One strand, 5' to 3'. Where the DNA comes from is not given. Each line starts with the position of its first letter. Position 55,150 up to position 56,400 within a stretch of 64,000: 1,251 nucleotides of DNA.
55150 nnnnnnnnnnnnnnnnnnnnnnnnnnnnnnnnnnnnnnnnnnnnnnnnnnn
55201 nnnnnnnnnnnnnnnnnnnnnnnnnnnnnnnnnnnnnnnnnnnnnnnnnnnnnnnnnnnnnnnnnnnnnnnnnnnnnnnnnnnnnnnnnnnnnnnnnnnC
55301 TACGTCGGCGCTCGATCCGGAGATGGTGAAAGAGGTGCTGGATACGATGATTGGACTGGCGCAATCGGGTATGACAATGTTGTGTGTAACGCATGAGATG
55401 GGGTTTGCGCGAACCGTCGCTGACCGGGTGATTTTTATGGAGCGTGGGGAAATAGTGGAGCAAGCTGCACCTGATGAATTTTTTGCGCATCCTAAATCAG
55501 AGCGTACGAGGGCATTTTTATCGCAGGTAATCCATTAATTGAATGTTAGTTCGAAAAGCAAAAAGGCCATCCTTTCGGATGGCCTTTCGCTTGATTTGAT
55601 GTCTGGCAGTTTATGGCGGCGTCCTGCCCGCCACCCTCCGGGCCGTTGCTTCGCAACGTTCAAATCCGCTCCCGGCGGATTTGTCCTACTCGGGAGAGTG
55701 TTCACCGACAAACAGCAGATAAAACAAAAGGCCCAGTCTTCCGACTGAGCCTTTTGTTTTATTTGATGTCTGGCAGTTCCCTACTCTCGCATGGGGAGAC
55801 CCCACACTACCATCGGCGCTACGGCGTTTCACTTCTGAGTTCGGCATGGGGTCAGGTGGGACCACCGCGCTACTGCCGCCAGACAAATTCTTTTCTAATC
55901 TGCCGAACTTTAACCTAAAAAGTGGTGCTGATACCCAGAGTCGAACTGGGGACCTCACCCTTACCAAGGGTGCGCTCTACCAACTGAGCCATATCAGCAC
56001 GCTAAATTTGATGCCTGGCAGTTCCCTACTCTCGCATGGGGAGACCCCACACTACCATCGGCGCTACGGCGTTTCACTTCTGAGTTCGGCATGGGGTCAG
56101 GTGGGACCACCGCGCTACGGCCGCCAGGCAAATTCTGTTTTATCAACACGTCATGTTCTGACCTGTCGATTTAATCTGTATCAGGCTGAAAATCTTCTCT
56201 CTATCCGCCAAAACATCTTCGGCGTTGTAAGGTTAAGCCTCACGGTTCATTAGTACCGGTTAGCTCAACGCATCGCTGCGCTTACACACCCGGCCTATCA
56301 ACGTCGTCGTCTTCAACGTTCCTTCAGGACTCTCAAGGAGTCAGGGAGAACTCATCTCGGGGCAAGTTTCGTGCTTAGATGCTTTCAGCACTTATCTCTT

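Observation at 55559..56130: rrnD 3' tail: two 5S genes flanking tRNA-Thr, tandem terminators and a truncated 5S-like stub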

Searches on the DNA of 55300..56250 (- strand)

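Call 4: search_rna_families(source=window, start=55480, end=55770, threshold=evalue, max_evalue=10, show_alignments=3)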
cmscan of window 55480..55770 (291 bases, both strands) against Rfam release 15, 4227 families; matches with E-value up to 10: 15.
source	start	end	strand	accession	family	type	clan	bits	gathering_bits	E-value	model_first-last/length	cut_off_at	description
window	55557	55740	-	RF01859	Phe_leader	Cis-reg; leader;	-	24.3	55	0.049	1-125/125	no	Phenylalanine leader peptide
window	55715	55770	-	RF00121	MicC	Gene; sRNA;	-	24.1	90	0.15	68-123/123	5'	MicC RNA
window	55697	55766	+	RF00121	MicC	Gene; sRNA;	-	23.6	90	0.19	1-123/123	no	MicC RNA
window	55728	55765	-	RF02844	RefA9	Gene; antisense;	-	22.5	49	0.24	22-64/64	no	Enterococcus sRNA A9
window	55558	55668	-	RF00106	RNAI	Gene; antisense;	-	20.9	47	0.082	1-102/102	no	RNAI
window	55604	55725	-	RF00391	RtT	Cis-reg;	-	19.3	45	0.18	1-130/130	no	RtT RNA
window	55724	55770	-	RF02057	STnc40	Gene; sRNA;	-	19.1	45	0.59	20-70/70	5'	Salmonella enterica sRNA STnc40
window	55480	55592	+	RF01859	Phe_leader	Cis-reg; leader;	-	16.1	55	3.1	35-125/125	5'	Phenylalanine leader peptide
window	55480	55587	+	RF00126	ryfA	Gene; sRNA;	-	15.7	80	0.054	182-296/296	5'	ryfA RNA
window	55534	55586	+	RF02844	RefA9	Gene; antisense;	-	15.5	49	6.9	1-64/64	no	Enterococcus sRNA A9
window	55553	55746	-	RF02069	STnc70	Gene; sRNA;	-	15.2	40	0.75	1-149/149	no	Enterobacterial sRNA STnc70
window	55720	55755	+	RF02057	STnc40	Gene; sRNA;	-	15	45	5.6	37-68/70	no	Salmonella enterica sRNA STnc40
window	55548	55602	+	RF04186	mir-278_2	Gene; miRNA;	-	14.6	70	2.9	1-79/79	no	mir-278_2 microRNA precursor family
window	55585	55684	+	RF02342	ar7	Gene; sRNA;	-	14.3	60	1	1-145/145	no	Alphaproteobacterial sRNA ar7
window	55644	55658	-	RF01990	SECIS_4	Cis-reg;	-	12.8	38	6.4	13-27/38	no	Selenocysteine insertion sequence 4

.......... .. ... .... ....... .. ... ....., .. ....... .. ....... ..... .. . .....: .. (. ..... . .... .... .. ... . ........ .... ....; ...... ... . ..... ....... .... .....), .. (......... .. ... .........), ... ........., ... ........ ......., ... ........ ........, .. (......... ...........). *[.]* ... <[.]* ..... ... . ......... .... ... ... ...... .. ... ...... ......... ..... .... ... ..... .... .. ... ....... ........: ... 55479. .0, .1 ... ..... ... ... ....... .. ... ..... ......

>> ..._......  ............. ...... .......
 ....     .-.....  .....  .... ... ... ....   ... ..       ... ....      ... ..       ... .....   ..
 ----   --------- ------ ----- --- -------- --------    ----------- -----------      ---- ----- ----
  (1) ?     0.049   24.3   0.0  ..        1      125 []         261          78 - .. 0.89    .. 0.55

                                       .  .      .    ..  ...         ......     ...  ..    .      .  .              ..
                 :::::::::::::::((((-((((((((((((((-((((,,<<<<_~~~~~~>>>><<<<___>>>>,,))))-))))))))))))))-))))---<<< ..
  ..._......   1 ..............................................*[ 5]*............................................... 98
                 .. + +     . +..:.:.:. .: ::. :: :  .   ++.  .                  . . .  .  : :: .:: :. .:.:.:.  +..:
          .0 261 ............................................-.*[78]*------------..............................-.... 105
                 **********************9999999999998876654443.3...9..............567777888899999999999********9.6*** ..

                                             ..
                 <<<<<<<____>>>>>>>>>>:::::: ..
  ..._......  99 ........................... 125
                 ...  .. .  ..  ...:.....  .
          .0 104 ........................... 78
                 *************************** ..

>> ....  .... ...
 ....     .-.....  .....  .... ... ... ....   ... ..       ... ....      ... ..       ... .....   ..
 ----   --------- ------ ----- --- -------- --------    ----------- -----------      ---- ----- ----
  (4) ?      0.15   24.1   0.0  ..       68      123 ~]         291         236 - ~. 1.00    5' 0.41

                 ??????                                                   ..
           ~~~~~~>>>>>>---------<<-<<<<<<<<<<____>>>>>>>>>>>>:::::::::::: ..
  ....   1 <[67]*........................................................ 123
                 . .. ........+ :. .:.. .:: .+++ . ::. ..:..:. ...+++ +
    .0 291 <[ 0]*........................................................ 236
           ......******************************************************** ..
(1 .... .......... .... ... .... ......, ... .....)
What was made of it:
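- On 5S rRNA (Rfam RF00001), applied to the stub and spacer: No 5S match at E<=10 in 55480-55770 (call 4).
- No 5S covariance-model match at E<=10 (call 4).
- Tried and rejected: Nothing found (call 4).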

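Call 7: search_dna_similar(query=window:55300-56250:-, collection=ecoli_genomes, mode=near, max_rows=15)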
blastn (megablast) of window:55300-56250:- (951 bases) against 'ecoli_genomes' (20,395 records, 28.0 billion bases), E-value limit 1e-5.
Records with a match: 5463; places in all: 49055; records where one place covers at least 80% of the query: 4086.
Genomes with a match: 5425 of 5426; with a place that covers at least 80% of the query: 4086. Places per genome that has any: lowest 7, median 9, highest 15. On chromosomes: 49009 places; on plasmids: 46.
Best place of each record, by identity: 95-99% 5385; 90-95% 78.
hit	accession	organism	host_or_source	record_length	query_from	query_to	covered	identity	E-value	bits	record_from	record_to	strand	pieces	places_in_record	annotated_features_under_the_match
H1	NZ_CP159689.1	Escherichia coli strain Z142-6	hospital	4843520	1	949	100%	97.9%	0e+0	1639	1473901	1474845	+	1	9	yhdZ: amino acid ABC transporter ATP-binding protein | rrf: 5S ribosomal RNA (x2) | tRNA-Thr | 23S ribosomal RNA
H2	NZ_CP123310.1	Escherichia coli strain AREA_C483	Homo sapiens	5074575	1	949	100%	97.9%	0e+0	1639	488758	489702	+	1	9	yhdZ: amino acid ABC transporter ATP-binding protein | rrf: 5S ribosomal RNA (x2) | tRNA-Thr | 23S ribosomal RNA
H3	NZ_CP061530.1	Escherichia coli strain WEM25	Beach water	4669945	1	949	100%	97.9%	0e+0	1637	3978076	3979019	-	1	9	yhdZ: amino acid ABC transporter ATP-binding protein | rrf: 5S ribosomal RNA (x2) | tRNA-Thr | 23S ribosomal RNA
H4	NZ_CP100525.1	Escherichia coli strain LH13-b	Gallus gallus domesticus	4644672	1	949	100%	97.9%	0e+0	1637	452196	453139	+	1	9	yhdZ: amino acid ABC transporter ATP-binding protein | rrf: 5S ribosomal RNA (x2) | tRNA-Thr | 23S ribosomal RNA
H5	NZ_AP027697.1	Escherichia coli strain PSS-12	Homo sapiens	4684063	1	949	100%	97.9%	0e+0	1637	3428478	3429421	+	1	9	yhdZ: amino acid ABC transporter ATP-binding protein | rrf: 5S ribosomal RNA (x2) | tRNA-Thr | 23S ribosomal RNA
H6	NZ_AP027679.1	Escherichia coli strain PSS-08-2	Homo sapiens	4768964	1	949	100%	97.9%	0e+0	1637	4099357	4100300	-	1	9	yhdZ: amino acid ABC transporter ATP-binding protein | rrf: 5S ribosomal RNA (x2) | tRNA-Thr | 23S ribosomal RNA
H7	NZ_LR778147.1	Escherichia coli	sediment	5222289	1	949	100%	97.9%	0e+0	1642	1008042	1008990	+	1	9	yhdZ: amino acid ABC transporter ATP-binding protein | rrf: 5S ribosomal RNA (x2) | tRNA-Thr | 23S ribosomal RNA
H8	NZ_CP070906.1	Escherichia coli strain 88COLEC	Homo sapiens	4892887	1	949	100%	97.8%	0e+0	1633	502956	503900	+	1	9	yhdZ: amino acid ABC transporter ATP-binding protein | rrf: 5S ribosomal RNA (x2) | tRNA-Thr | 23S ribosomal RNA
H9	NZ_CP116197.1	Escherichia coli strain DETEC-C31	human clinical specimen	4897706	1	949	100%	97.8%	0e+0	1633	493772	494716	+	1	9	yhdZ: amino acid ABC transporter ATP-binding protein | rrf: 5S ribosomal RNA (x2) | tRNA-Thr | 23S ribosomal RNA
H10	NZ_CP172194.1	Escherichia coli strain GF66.1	chicken meat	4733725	1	949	100%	97.8%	0e+0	1633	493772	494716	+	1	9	yhdZ: amino acid ABC transporter ATP-binding protein | rrf: 5S ribosomal RNA (x2) | tRNA-Thr | 23S ribosomal RNA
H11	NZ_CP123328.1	Escherichia coli strain AREA_499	Homo sapiens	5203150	1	951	100%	97.6%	0e+0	1624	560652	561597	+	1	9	yhdZ: amino acid ABC transporter ATP-binding protein | rrf: 5S ribosomal RNA (x2) | tRNA-Thr | 23S ribosomal RNA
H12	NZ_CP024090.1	Escherichia coli strain WG5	missing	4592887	1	949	100%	97.8%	0e+0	1633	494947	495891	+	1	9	yhdZ: amino acid ABC transporter ATP-binding protein | rrf: 5S ribosomal RNA (x2) | tRNA-Thr | 23S ribosomal RNA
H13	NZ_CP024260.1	Escherichia coli strain F5656C1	missing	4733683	1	949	100%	97.8%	0e+0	1633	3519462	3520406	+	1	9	amino acid ABC transporter ATP-binding protein | rrf: 5S ribosomal RNA (x2) | tRNA-Thr | 23S ribosomal RNA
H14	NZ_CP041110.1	Escherichia coli strain ECCTRSRTH03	Swine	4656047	1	949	100%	97.8%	0e+0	1633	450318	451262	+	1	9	yhdZ: amino acid ABC transporter ATP-binding protein | rrf: 5S ribosomal RNA (x2) | tRNA-Thr | 23S ribosomal RNA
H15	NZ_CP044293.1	Escherichia coli strain P276M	Healthy human (stool)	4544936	1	949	100%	97.8%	0e+0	1633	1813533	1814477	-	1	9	yhdZ: amino acid ABC transporter ATP-binding protein | rrf: 5S ribosomal RNA (x2) | tRNA-Thr | 23S ribosomal RNA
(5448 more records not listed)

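Call 13: search_dna_similar(query=window:55545-55765:-, collection=ecoli_genomes, mode=near, max_rows=12)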
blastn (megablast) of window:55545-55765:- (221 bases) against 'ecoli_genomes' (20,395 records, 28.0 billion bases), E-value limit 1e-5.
Records with a match: 5440; places in all: 10212; records where one place covers at least 80% of the query: 3968.
Genomes with a match: 5412 of 5426; with a place that covers at least 80% of the query: 3940. Places per genome that has any: lowest 1, median 2, highest 9. On chromosomes: 10183 places; on plasmids: 29.
Best place of each record, by identity: >=99% 1874; 95-99% 3005; 90-95% 561.
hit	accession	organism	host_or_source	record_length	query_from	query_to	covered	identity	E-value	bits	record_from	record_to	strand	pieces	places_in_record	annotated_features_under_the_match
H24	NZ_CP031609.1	Escherichia coli strain N3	Homo sapiens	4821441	1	221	100%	99.5%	2e-109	403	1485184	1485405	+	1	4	none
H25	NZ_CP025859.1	Escherichia coli strain 504239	Homo sapiens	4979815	1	221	100%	99.1%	7e-108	398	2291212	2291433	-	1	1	none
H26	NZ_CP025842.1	Escherichia coli strain 720632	Homo sapiens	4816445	1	221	100%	99.1%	7e-108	398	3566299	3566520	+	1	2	none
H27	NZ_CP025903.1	Escherichia coli strain 300709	Homo sapiens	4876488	1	221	100%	99.1%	7e-108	398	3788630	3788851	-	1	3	none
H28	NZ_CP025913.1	Escherichia coli strain 203740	Homo sapiens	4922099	1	221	100%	99.1%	7e-108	398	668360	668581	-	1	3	none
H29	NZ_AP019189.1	Escherichia coli strain M217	Homo sapiens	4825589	1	221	100%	99.1%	7e-108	398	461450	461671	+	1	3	none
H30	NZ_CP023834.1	Escherichia coli strain 4/2-1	Homo sapiens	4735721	1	221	100%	99.1%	7e-108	398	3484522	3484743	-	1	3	none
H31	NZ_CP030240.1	Escherichia coli strain ER1709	-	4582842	1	221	100%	99.1%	7e-108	398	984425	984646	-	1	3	none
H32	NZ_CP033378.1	Escherichia coli strain L73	goose anus swab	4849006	1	221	100%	99.1%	7e-108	398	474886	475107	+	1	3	none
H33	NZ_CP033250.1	Escherichia coli strain ECCHD184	chicken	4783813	1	221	100%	99.1%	7e-108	398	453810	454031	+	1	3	none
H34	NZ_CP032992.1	Escherichia coli strain W5-6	Jin River water W5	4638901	1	221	100%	99.1%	7e-108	398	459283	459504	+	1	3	none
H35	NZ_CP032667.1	Escherichia coli str. K-12 substr. MG1655 strain K-12 ...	Laboratory strain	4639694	1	221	100%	99.1%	7e-108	398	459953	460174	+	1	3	none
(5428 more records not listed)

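Call 26: search_rna_families(source=window, start=55590, end=55730, threshold=evalue, max_evalue=1, show_alignments=2)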
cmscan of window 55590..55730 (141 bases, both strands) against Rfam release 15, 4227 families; matches with E-value up to 1: 1.
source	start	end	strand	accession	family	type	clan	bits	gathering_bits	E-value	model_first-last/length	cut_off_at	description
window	55604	55725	-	RF00391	RtT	Cis-reg;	-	19.3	45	0.087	1-130/130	no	RtT RNA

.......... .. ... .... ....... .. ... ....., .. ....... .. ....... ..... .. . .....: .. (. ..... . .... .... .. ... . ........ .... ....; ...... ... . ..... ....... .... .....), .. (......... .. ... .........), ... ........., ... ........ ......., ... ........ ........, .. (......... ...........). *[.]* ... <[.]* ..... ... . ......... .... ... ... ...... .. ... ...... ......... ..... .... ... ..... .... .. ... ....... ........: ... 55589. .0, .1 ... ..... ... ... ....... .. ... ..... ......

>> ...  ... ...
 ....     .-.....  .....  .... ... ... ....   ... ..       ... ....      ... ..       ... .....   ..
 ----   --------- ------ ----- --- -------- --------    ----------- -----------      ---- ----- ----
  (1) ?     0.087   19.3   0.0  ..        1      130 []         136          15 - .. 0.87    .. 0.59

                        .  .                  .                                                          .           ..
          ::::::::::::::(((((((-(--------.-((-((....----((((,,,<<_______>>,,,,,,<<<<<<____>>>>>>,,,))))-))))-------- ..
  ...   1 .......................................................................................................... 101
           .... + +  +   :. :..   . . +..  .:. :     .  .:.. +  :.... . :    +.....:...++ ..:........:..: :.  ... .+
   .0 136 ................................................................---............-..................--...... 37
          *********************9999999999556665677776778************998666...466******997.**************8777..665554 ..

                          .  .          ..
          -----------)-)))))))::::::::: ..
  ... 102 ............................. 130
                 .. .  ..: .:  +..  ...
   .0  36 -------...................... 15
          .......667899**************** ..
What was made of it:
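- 55612..55718 (-): TLR body (rrF). It holds stem-loops SL2 (55661-55683), SL3 (55644-55658), a mini-hairpin (55633-55643) and SL4 (55615-55632). It carries five GGA motifs. A private 1-nt deletion lies in the 3' arm of SL4 near 55618, and a T-to-C change lies at 55715. Weak Rfam RtT match at 19.3 bits (calls 4, 26).
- On Rfam RtT (RF00391), the tyrT-type TLR: 19.3 bits against 45, E = 0.087 on 141 nt (call 26).
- Closest known: Classical tRNA-linked repeats at tyrT-tyrV. Different: The RtT covariance model aligns end to end but scores 19.3 bits, below its gathering score of 45 (call 26).
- The Rfam RtT model scores only 19.3 bits against a gathering score of 45 (call 26). It gives a weak match to RtT and none to 5S (call 26).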

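Call 46: search_dna_similar(query=window:55581-55639:-, collection=ecoli_genomes, mode=near, max_rows=6)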
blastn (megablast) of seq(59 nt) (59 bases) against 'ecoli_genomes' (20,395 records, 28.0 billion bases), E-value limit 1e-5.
Records with a match: 4464; places in all: 4792; records where one place covers at least 80% of the query: 3258.
Genomes with a match: 4464 of 5426; with a place that covers at least 80% of the query: 3258. Places per genome that has any: lowest 1, median 1, highest 3. On chromosomes: 4792 places; on plasmids: 0.
Best place of each record, by identity: >=99% 1206; 95-99% 3010; 90-95% 247; 80-90% 1.
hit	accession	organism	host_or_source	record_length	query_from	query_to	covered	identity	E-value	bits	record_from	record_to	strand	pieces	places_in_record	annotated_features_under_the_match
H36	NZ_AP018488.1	Escherichia coli O157:H7 strain PV15-279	Homo sapiens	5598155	1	59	100%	98.3%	3e-20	104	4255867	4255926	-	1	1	none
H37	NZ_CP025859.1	Escherichia coli strain 504239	Homo sapiens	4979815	1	59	100%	98.3%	3e-20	104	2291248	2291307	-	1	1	none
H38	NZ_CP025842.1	Escherichia coli strain 720632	Homo sapiens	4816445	1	59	100%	98.3%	3e-20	104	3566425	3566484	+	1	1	none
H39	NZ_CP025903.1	Escherichia coli strain 300709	Homo sapiens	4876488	1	59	100%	98.3%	3e-20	104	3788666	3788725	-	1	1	none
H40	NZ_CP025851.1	Escherichia coli strain 510016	Homo sapiens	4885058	1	59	100%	98.3%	3e-20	104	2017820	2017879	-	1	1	none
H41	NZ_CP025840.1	Escherichia coli strain 214-4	Homo sapiens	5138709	1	59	100%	98.3%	3e-20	104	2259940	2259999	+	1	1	none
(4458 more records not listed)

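Call 47: search_dna_similar(query=window:55678-55738:-, collection=ecoli_genomes, mode=near, max_rows=6)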
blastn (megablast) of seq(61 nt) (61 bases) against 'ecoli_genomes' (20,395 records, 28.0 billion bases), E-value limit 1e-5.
Records with a match: 1508; places in all: 1510; records where one place covers at least 80% of the query: 1508.
Genomes with a match: 1508 of 5426; with a place that covers at least 80% of the query: 1508. Places per genome that has any: lowest 1, median 1, highest 2. On chromosomes: 1510 places; on plasmids: 0.
Best place of each record, by identity: >=99% 1; 95-99% 1501; 90-95% 6.
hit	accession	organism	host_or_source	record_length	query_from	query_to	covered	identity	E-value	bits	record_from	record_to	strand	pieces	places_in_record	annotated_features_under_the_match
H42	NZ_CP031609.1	Escherichia coli strain N3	Homo sapiens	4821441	1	61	100%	100.0%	5e-23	113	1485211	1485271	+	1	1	none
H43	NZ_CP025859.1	Escherichia coli strain 504239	Homo sapiens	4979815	1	61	100%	98.4%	2e-21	108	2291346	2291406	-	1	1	none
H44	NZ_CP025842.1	Escherichia coli strain 720632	Homo sapiens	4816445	1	61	100%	98.4%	2e-21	108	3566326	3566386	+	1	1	none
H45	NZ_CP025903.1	Escherichia coli strain 300709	Homo sapiens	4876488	1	61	100%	98.4%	2e-21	108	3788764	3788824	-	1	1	none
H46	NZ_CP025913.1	Escherichia coli strain 203740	Homo sapiens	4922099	1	61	100%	98.4%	2e-21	108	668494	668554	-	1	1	none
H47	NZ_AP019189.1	Escherichia coli strain M217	Homo sapiens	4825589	1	61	100%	98.4%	2e-21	108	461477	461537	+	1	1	none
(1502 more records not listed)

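Call 48: search_dna_similar(query=window:56120-56240:-, collection=ecoli_genomes, mode=near, max_rows=8)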
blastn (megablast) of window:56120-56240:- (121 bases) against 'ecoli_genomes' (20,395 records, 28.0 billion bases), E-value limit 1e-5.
Records with a match: 5148; places in all: 35483; records where one place covers at least 80% of the query: 5119.
Genomes with a match: 5112 of 5426; with a place that covers at least 80% of the query: 5112. Places per genome that has any: lowest 1, median 7, highest 11. On chromosomes: 35442 places; on plasmids: 41.
Best place of each record, by identity: 95-99% 295; 90-95% 3935; 80-90% 918.
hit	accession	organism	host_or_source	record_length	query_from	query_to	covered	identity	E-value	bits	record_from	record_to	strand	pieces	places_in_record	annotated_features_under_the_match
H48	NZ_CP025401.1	Escherichia coli strain MS8345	Homo sapiens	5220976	1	121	100%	98.3%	1e-52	213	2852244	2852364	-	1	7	23S ribosomal RNA | rrf: 5S ribosomal RNA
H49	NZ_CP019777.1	Escherichia coli NU14 strain NU14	Homo sapiens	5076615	1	121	100%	98.3%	1e-52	213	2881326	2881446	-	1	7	23S ribosomal RNA | rrf: 5S ribosomal RNA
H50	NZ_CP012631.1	Escherichia coli strain SF-173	Homo sapiens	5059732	1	121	100%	98.3%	1e-52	213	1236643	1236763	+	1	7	23S ribosomal RNA | rrf: 5S ribosomal RNA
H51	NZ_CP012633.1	Escherichia coli strain SF-166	Homo sapiens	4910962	1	121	100%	98.3%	1e-52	213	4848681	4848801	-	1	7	23S ribosomal RNA | rrf: 5S ribosomal RNA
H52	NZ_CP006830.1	Escherichia coli APEC O18 strain APEC O18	chicken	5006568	1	121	100%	98.3%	1e-52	213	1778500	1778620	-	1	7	23S ribosomal RNA | rrf: 5S ribosomal RNA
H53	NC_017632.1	Escherichia coli UM146 strain UM146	-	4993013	1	121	100%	98.3%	1e-52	213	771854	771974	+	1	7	23S ribosomal RNA | rrf: 5S ribosomal RNA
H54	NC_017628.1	Escherichia coli IHE3034 strain IHE3034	-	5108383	1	121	100%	98.3%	1e-52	213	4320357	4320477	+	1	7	23S ribosomal RNA | rrf: 5S ribosomal RNA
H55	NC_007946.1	Escherichia coli UTI89 strain UTI89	-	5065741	1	121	100%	98.3%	1e-52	213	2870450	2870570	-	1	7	23S ribosomal RNA | rrf: 5S ribosomal RNA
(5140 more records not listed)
